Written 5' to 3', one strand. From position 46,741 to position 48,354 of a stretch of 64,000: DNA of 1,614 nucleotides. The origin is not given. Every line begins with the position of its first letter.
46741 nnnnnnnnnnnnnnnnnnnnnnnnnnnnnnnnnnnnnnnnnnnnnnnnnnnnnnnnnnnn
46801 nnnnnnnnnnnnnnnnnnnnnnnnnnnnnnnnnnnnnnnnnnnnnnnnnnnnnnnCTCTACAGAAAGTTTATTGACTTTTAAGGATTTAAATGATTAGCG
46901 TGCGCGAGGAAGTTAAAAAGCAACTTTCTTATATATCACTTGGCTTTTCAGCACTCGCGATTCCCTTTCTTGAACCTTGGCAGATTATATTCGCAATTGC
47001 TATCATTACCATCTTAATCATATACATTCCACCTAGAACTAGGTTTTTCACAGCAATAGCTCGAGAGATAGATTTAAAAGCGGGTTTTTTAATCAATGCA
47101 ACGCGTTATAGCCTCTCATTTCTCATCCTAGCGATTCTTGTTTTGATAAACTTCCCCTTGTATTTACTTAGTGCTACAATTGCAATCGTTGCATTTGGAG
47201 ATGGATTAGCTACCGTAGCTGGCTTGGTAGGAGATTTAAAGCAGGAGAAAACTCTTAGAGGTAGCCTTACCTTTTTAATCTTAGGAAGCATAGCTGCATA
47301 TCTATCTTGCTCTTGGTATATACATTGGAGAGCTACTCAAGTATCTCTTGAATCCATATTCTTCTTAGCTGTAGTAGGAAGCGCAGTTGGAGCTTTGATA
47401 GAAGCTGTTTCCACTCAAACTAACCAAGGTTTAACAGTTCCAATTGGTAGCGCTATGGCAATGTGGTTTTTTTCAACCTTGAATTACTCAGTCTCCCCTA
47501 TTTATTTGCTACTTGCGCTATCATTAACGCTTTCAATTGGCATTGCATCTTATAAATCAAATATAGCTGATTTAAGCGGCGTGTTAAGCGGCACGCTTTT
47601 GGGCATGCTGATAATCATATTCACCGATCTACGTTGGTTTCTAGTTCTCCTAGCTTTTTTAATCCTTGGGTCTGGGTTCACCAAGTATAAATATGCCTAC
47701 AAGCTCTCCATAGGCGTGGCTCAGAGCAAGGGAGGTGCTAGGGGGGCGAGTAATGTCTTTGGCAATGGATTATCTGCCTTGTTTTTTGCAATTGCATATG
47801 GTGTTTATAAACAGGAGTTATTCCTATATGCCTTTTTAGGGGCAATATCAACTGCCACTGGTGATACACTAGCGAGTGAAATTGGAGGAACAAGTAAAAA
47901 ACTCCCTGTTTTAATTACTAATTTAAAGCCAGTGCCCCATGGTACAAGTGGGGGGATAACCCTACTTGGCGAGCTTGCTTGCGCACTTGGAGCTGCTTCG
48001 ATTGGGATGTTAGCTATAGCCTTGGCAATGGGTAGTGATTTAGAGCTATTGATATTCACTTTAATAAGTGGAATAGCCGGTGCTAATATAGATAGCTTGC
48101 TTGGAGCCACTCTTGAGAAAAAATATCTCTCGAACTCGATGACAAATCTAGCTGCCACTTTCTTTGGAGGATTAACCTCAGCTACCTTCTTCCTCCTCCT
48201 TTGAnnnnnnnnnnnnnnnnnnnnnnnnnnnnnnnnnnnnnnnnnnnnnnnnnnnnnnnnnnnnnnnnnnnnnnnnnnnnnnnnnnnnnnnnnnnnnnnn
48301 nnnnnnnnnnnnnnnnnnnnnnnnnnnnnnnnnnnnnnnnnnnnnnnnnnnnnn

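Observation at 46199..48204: cis-Prenyltransferase homolog with degenerate catalytic motifs (Nus1/NgBR-like) divergently paired with a 437-aa DUF92-like polytopic membrane protein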

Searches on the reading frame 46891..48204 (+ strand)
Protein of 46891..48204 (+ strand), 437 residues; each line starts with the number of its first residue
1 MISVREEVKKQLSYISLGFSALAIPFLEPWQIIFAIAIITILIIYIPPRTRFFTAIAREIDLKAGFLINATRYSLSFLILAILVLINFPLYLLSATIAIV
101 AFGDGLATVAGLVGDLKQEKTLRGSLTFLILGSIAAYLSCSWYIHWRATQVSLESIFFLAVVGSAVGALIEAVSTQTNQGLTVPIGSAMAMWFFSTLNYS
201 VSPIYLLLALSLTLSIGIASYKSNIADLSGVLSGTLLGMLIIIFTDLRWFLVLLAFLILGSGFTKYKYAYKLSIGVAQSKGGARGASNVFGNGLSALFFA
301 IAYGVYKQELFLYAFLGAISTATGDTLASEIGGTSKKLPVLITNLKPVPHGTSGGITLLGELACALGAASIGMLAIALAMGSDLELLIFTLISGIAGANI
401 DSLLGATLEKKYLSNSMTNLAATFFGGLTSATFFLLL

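Call 3: search_protein_families(library=pfam, proteins=[window:46891-48204:+], max_evalue=0.1)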
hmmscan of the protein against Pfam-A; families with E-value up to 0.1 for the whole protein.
window:46891-48204:+ (437 aa): 1 family
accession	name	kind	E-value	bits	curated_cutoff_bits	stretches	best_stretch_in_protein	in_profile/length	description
PF01940.21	DUF92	-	5.4e-59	200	27.5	1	212-417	2-217/251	Integral membrane protein DUF92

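Call 4: search_protein_families(library=ncbifam, proteins=[window:46891-48204:+], max_evalue=0.1)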
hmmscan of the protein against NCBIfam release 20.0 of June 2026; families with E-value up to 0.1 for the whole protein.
window:46891-48204:+ (437 aa): 1 family
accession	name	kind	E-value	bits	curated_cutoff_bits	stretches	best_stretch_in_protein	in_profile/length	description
TIGR00297.1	TIGR00297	hypoth_equivalog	1.2e-60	205.2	205.85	1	210-429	8-229/237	TIGR00297 family protein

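Call 26: find_homologous_proteins(query=window:46891-48204:+, max_evalue=0.00001)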
Query window:46891-48204:+ (437 aa): 617 proteins with E <= 0.00001 among 8000 candidates; the best 120 are listed.
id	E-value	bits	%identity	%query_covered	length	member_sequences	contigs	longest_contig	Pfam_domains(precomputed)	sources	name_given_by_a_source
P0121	3.7e-264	894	100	100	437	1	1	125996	PF01940.22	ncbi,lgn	ncbi:MAG: DUF92 domain-containing protein [Methanocellales archaeon]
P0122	2.1e-221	753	84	99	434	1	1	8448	PF01940.22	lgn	-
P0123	8.0e-210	715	79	99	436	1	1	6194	PF01940.22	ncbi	-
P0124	3.7e-204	697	78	99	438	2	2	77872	PF01940.22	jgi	jgi:uncharacterized protein (TIGR00297 family)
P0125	5.6e-189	647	73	99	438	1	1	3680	PF01940.22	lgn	-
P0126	1.6e-157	543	65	98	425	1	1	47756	PF01940.22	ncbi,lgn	-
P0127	1.3e-100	356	49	98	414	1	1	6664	PF01940.22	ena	-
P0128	2.5e-100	355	49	96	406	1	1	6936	PF01940.22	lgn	-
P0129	1.3e-99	352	49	98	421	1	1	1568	PF01940.22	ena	-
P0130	2.3e-99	351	48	98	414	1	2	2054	PF01940.22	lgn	-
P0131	4.8e-98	347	48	98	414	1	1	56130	PF01940.22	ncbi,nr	ncbi:MAG: TIGR00297 family protein [Methanocellales archaeon]|nr:TIGR00297 family protein [Methanoce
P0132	1.8e-97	345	48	98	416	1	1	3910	PF01940.22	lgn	-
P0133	1.7e-96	342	46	99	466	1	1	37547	PF01940.22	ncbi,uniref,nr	ncbi:TIGR00297 family protein [Methanocella sp. CWC-04]|uniref:TIGR00297 family protein n=1 Tax=Meth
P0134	4.2e-96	341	48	98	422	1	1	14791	PF01940.22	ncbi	-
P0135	1.0e-95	340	48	98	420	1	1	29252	PF01940.22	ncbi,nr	ncbi:MAG: TIGR00297 family protein [Methanocellales archaeon]|nr:TIGR00297 family protein [Methanoce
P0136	1.1e-95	339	44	100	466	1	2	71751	PF01940.22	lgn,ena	-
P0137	3.3e-95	338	47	98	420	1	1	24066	PF01940.22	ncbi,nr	ncbi:MAG: TIGR00297 family protein [Methanocellales archaeon]|nr:TIGR00297 family protein [Methanoce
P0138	4.5e-95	337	51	84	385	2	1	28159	PF01940.22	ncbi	ncbi:TIGR00297 family protein [Halobacteriota archaeon]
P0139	7.8e-93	330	48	97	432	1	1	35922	PF01940.22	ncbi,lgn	-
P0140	9.0e-93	330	47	100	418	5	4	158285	PF01940.22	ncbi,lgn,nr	ncbi:MAG: TIGR00297 family protein [Methanocellales archaeon]|nr:TIGR00297 family protein [Methanoce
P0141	4.4e-92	328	44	100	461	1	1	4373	PF01940.22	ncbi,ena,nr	ncbi:MAG TPA: DUF92 domain-containing protein [Methanocella sp.]|nr:DUF92 domain-containing protein 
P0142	4.8e-92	327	42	99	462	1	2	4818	PF01940.22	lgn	-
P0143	2.3e-91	325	43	100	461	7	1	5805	PF01940.22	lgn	-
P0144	5.7e-91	324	54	74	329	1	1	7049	PF01940.22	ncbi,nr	ncbi:MAG: TIGR00297 family protein [Methanocellales archaeon]|nr:TIGR00297 family protein [Methanoce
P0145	2.5e-90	322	41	100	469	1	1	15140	PF01940.22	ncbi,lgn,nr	ncbi:MAG: TIGR00297 family protein [Euryarchaeota archaeon]|nr:TIGR00297 family protein [Euryarchaeo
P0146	2.7e-90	322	43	99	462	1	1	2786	PF01940.22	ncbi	-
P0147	3.7e-90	321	42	100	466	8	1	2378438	PF01940.22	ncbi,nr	ncbi:DUF92 domain-containing protein [Methanocella conradii]|nr:DUF92 domain-containing protein [Met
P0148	1.4e-89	319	40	100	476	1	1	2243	PF01940.22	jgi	-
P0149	4.9e-89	317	40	100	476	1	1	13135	PF01940.22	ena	-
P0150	5.2e-89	317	39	100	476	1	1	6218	PF01940.22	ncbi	-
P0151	5.6e-89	317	39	100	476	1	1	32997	PF01940.22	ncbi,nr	ncbi:MAG: TIGR00297 family protein [Methanosarcinales archaeon]|nr:MAG: TIGR00297 family protein [Me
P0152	6.4e-89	317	40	100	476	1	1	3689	PF01940.22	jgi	jgi:uncharacterized protein (TIGR00297 family)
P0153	7.1e-89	317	43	97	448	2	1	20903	PF01940.22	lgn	-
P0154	8.2e-89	317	44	99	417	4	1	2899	PF01940.22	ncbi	-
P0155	1.2e-88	316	42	98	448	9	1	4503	PF01940.22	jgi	-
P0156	1.5e-88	316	42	99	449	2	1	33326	PF01940.22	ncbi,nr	ncbi:MAG: TIGR00297 family protein [Candidatus Methanoperedens sp.]|nr:TIGR00297 family protein [Can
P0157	2.0e-88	315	42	99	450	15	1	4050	PF01940.22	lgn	-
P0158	2.1e-88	315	42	99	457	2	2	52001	PF01940.22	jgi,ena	-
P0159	3.3e-88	315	40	100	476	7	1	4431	PF01940.22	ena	-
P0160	5.5e-88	314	42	99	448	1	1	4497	PF01940.22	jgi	jgi:uncharacterized protein (TIGR00297 family)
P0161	6.8e-88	314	39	100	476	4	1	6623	PF01940.22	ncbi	-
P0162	7.1e-88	314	42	100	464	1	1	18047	PF01940.22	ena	-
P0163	7.2e-88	314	45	100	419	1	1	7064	PF01940.22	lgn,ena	-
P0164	7.3e-88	314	39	100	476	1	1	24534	PF01940.22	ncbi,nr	ncbi:MAG: TIGR00297 family protein [Euryarchaeota archaeon]|nr:TIGR00297 family protein [Euryarchaeo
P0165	9.0e-88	313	42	100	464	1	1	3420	PF01940.22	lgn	-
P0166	1.3e-87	313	44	99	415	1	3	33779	PF01940.22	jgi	-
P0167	1.4e-87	313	39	100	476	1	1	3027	PF01940.22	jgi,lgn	jgi:uncharacterized protein (TIGR00297 family)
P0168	1.5e-87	313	41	100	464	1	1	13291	PF01940.22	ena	-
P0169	1.5e-87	313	43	98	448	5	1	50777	PF01940.22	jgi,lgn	jgi:uncharacterized protein (TIGR00297 family)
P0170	2.2e-87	312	45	99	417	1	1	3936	PF01940.22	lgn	-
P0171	2.4e-87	312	42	99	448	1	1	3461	PF01940.22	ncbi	-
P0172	2.8e-87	312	39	100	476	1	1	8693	PF01940.22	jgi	jgi:uncharacterized protein (TIGR00297 family)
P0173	3.2e-87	312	41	100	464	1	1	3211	PF01940.22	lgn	-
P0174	3.2e-87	312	41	100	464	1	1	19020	PF01940.22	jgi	-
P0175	3.7e-87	311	39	100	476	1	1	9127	PF01940.22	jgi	-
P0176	3.8e-87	311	39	100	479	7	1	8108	PF01940.22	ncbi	-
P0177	3.8e-87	311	39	100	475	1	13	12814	PF01940.22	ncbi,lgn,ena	-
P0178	4.1e-87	311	39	100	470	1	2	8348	PF01940.22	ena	-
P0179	4.3e-87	311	39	100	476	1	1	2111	PF01940.22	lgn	-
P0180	6.8e-87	310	46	80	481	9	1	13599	PF01940.22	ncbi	-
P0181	9.8e-87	310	44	98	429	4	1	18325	PF01940.22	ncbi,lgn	-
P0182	9.8e-87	310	46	81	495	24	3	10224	PF01940.22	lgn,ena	-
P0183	1.2e-86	310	39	100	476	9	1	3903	PF01940.22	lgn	-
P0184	1.2e-86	310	39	98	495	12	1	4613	PF01940.22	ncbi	-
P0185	1.3e-86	310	41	99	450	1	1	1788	PF01940.22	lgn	-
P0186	1.4e-86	309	39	100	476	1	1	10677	PF01940.22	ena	-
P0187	1.7e-86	309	40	100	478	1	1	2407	PF01940.22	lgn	-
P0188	1.9e-86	309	41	98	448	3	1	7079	PF01940.22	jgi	jgi:uncharacterized protein (TIGR00297 family)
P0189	1.9e-86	309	42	99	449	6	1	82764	PF01940.22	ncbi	-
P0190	2.1e-86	309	43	98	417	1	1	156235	PF01940.22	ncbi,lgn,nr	ncbi:MAG: TIGR00297 family protein [Methanocellales archaeon]|nr:TIGR00297 family protein [Methanoce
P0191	3.1e-86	308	45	81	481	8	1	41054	PF01940.22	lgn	-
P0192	3.8e-86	308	40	99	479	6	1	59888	PF01940.22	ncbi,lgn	-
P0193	3.8e-86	308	46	80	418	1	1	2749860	PF01940.22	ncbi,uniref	ncbi:TIGR00297 family protein [Methanolobus sp. ZRKC3]|uniref:TIGR00297 family protein n=1 Tax=Metha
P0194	7.7e-86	307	42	98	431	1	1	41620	PF01940.22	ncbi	ncbi:MAG: TIGR00297 family protein [Halobacteriota archaeon]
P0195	8.3e-86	307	42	98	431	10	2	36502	PF01940.22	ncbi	ncbi:MAG: TIGR00297 family protein [Halobacteriota archaeon]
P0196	8.8e-86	307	42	98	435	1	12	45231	PF01940.22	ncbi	ncbi:MAG: TIGR00297 family protein [Halobacteriota archaeon]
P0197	1.4e-85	306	43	99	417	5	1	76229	PF01940.22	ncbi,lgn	-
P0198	1.6e-85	306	39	100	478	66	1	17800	PF01940.22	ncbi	ncbi:MAG: TIGR00297 family protein [Candidatus Methanogasteraceae archaeon]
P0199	1.8e-85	306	42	98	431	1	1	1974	PF01940.22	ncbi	-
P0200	2.6e-85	305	42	98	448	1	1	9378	PF01940.22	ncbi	ncbi:TIGR00297 family protein [groundwater metagenome]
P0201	3.1e-85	305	40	100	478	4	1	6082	PF01940.22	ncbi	-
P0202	3.6e-85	305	44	97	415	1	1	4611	PF01940.22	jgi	-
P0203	3.7e-85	305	40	100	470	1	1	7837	PF01940.22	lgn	-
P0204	6.1e-85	304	39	100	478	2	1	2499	PF01940.22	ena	-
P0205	7.3e-85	304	45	83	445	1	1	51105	PF01940.22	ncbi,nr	ncbi:MAG: TIGR00297 family protein [Methanosarcinales archaeon]|nr:TIGR00297 family protein [Methano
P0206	7.5e-85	304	45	83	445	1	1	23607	PF01940.22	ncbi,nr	ncbi:TIGR00297 family protein [ANME-2 cluster archaeon]|nr:MAG: TIGR00297 family protein [ANME-2 clu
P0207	7.6e-85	304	38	99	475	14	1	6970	PF01940.22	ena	-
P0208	9.9e-85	303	45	83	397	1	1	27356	PF01940.22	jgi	-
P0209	1.1e-84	303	46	80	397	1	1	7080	PF01940.22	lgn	-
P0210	1.1e-84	303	43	97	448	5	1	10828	PF01940.22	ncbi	-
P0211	1.2e-84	303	45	83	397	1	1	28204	PF01940.22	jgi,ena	-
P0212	1.3e-84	303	45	83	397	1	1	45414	PF01940.22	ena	-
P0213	1.3e-84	303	46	83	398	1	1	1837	PF01940.22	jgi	-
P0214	1.3e-84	303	45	83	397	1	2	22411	PF01940.22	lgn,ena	-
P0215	1.3e-84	303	45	83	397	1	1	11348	PF01940.22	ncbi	-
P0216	1.6e-84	303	40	98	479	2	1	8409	PF01940.22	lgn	-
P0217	1.7e-84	303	44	91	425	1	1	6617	PF01940.22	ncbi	-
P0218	1.9e-84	302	41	92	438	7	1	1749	PF01940.22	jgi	jgi:uncharacterized protein (TIGR00297 family)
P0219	3.0e-84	302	43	89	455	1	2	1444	PF01940.22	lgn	-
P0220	3.1e-84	302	49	71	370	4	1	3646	PF01940.22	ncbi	ncbi:MAG: TIGR00297 family protein, partial [Methanosarcina flavescens]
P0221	3.3e-84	302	42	98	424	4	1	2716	PF01940.22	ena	-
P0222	3.3e-84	302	45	83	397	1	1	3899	PF01940.22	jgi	-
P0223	4.0e-84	301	40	98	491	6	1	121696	PF01940.22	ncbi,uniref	ncbi:MAG: TIGR00297 family protein [Methanomethylovorans sp.]|uniref:TIGR00297 family protein n=1 Ta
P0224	4.4e-84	301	45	83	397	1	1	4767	PF01940.22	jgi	-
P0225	4.4e-84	301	42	89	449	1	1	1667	PF01940.22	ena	-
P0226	4.6e-84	301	45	83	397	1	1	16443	PF01940.22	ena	-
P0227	5.0e-84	301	46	83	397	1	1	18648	PF01940.22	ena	-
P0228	5.1e-84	301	45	83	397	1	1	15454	PF01940.22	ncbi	-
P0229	5.7e-84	301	40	100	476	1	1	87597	PF01940.22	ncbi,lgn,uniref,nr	ncbi:TIGR00297 family protein [Methanolobus psychrotolerans]|uniref:TIGR00297 family protein n=1 Tax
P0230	5.9e-84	301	41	99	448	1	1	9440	PF01940.22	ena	-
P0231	6.5e-84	301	45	83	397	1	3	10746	PF01940.22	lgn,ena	-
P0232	6.9e-84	301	45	83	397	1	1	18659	PF01940.22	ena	-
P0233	7.5e-84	300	43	81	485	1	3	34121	PF01940.22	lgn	-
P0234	7.6e-84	300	41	99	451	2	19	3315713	PF01940.22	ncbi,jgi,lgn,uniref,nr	ncbi:TIGR00297 family protein [Candidatus Methanoperedens nitroreducens]|uniref:TIGR00297 family pro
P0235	8.1e-84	300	41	99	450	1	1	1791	PF01940.22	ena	-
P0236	8.7e-84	300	45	83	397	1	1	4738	PF01940.22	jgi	-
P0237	8.9e-84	300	45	83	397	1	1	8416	PF01940.22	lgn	-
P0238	1.5e-83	299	46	83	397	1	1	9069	PF01940.22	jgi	-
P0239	1.5e-83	299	45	83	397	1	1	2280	PF01940.22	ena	-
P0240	1.9e-83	299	43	89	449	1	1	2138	PF01940.22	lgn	-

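Call 44: predict_structure(alignment_id=A2)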
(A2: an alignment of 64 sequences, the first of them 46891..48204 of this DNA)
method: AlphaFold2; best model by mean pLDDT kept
length: 437 residues; sequences in the alignment: 64
mean_pLDDT: 88.1   pTM: 0.86
mean pLDDT of the five models: 88.1, 86.9, 86.6, 86.4, 85.4
residues with pLDDT >= 90: 246; 70-90: 169; 50-70: 16; < 50: 6
segments of 3 or more residues with pLDDT < 50: 116-118, 279-281
pLDDT, mean of each block of 10 residues (from residue 1): 73 85 94 95 88 80 84 93 93 95 86 59 88 96 91 95 95 78 94 91 95 93 85 94 95 91 82 67 72 94 93 96 92 86 86 85 94 93 85 92 85 87 94 90
secondary structure, 60 per line:
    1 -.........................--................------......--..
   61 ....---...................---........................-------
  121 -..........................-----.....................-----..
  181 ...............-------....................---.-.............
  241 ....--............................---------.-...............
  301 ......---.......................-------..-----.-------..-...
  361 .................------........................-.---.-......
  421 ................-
elements in order: H2-26 H29-44 H51-56 H59-64 H68-86 H90-113 H122-147 H153-173 H179-195 H203-222 H228-244 H247-274 H286-306 H310-332 H358-377 H384-407 H415-436

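Call 48: fold_search(model_id=the predicted structure, library=pdb)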
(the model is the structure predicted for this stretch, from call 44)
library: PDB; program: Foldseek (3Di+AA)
matches with E <= 10: 155; with E <= 0.001: 0
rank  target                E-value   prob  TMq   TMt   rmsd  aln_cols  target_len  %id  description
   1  9g95_A                1.7e-01  0.23  0.18  0.19  22.6       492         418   13  Lipid III flippase WzxE with NB10 nanobody in outward-facing conformation at 2.7552 A (released 2025-01-22)
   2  4n4y_A                2.4e-01  0.14  0.15  0.13  24.6       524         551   13  Structure of Recombinant Cytochrome ba3 Oxidase mutant G232V from Thermus thermophilus (released 2014-10-08)
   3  7jm7_A                4.0e-01  0.08  0.12  0.09  23.2       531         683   11  Structure of human CLC-7/OSTM1 complex (released 2020-09-02)
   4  4gp5_A                4.3e-01  0.11  0.15  0.12  22.9       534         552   11  Structure of Recombinant Cytochrome ba3 Oxidase mutant Y133W from Thermus thermophilus (released 2013-01-16)
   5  6nc9                  4.7e-01  0.11  0.14  0.13  21.3       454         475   15  Lipid II flippase MurJ, outward-facing conformation (released 2019-04-17)
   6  6fv7_A                5.6e-01  0.11  0.15  0.16  21.7       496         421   10  Dimer structure of the MATE family multidrug resistance transporter Aq_128 from Aquifex aeolicus in the outward-facing (released 2019-03-20)
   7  8ta2_A                5.8e-01  0.08  0.15  0.14  22.1       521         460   10  Cryo-EM structure of the human CLC-2 chloride channel transmembrane domain with bound inhibitor AK-42 (released 2024-01-31)
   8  3qqv                  6.3e-01  0.12  0.16  0.18  21.9       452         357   10  Crystal structure of geranylgeranyl pyrophosphate synthase from corynebacterium glutamicum complexed with isoprenyl diph (released 2011-03-02)
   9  9jbg_A                7.5e-01  0.08  0.16  0.13  21.4       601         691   13  Cryo-EM structure of the human LYCHOS in complex with lipids in the expanded state (released 2025-07-16)
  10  4cz9_A                7.5e-01  0.05  0.11  0.11  28.2       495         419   13  Structure of the sodium proton antiporter PaNhaP from Pyrococcus abyssii at pH 4. (released 2014-12-17)
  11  6nc6_B                9.6e-01  0.08  0.15  0.15  22.4       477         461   13  Lipid II flippase MurJ, inward closed conformation (released 2019-04-17)
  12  8jpr_A                9.6e-01  0.05  0.11  0.08  22.9       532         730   10  Cryo-EM structure of Y553C human ClC-6 (released 2023-09-20)
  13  3w4t                  1.1e+00  0.08  0.14  0.14  21.0       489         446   10  Crystal structure of MATE P26A mutant (released 2013-04-03)
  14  3vvr_A                1.1e+00  0.06  0.14  0.14  24.2       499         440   12  Crystal structure of MATE in complex with MaD5 (released 2013-04-03)
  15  7ugd                  1.2e+00  0.04  0.12  0.13  25.7       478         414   13  Asp-bound GltPh RSMR mutant in IFS-A1 state (released 2023-03-29)
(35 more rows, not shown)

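Call 55: find_encoding_contigs(protein=P0147, flank=6000, max_places=1)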
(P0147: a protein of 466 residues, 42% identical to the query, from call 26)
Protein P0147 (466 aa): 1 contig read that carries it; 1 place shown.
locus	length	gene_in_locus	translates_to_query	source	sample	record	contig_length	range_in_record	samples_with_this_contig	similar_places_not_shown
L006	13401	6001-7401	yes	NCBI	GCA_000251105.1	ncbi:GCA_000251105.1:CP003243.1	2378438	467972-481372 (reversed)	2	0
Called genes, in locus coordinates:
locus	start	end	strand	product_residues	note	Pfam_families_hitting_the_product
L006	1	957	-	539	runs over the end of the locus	PF00329:Complex1_30kDa, PF00374:NiFeSe_Hases, PF00346:Complex1_49kDa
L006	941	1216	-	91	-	-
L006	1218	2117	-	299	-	PF02754:CCG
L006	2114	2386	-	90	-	-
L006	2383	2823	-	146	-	PF12837:Fer4_6 (weak), PF13237:Fer4_10 (weak), PF13247:Fer4_11, PF12838:Fer4_7 (weak), PF13187:Fer4_9 (weak), PF00037:Fer4 (weak), PF12797:Fer4_2 (weak)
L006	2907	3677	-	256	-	PF01261:AP_endonuc_2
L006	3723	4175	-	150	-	PF02577:BFN_dom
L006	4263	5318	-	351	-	PF03706:LPG_synthase_TM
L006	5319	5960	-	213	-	PF01255:Prenyltransf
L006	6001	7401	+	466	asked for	PF01940:DUF92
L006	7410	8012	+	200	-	PF12804:NTP_transf_3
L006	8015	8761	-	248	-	PF01292:Ni_hydr_CYTB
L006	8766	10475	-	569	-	PF00374:NiFeSe_Hases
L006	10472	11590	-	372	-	PF01058:Oxidored_q6, PF14720:NiFe_hyd_SSU_C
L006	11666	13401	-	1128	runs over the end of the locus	PF03833:PolC_DP2_N, PF24844:PolC_DP2_central, PF24846:PolC_DP2_cat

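Call 56: find_encoding_contigs(protein=P0193, flank=6000, max_places=1)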
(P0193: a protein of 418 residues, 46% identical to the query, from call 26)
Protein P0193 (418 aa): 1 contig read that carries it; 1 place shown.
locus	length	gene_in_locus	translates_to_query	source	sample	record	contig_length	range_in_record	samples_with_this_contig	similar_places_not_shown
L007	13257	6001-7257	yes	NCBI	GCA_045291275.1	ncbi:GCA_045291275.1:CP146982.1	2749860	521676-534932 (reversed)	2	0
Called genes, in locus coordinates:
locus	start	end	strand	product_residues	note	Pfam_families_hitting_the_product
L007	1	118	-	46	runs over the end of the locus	-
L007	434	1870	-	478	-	PF02775:TPP_enzyme_C, PF01558:POR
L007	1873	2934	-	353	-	PF01855:POR_N, PF02780:Transketolase_C (faint), PF17147:PFOR_II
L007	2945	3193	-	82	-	PF13237:Fer4_10 (faint), PF14697:Fer4_21 (weak), PF12838:Fer4_7, PF13187:Fer4_9 (weak)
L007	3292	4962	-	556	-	PF00501:AMP-binding, PF13193:AMP-binding_C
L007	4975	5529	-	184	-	PF12844:HTH_19 (weak), PF13560:HTH_31 (weak), PF07883:Cupin_2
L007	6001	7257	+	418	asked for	PF01940:DUF92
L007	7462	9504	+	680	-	PF00989:PAS (weak), PF13426:PAS_9, PF00989:PAS, PF08447:PAS_3 (weak), PF13426:PAS_9, PF01590:GAF, PF00512:HisKA, PF02518:HATPase_c, +3 more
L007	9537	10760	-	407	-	PF00390:malic, PF03949:Malic_M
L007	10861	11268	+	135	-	PF14464:Prok-JAB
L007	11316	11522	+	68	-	-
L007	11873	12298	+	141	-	PF14539:DUF4442 (weak), PF03061:4HBT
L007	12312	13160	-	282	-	PF09872:DUF2099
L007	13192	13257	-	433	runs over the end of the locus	PF00501:AMP-binding, PF14535:AMP-binding_C_2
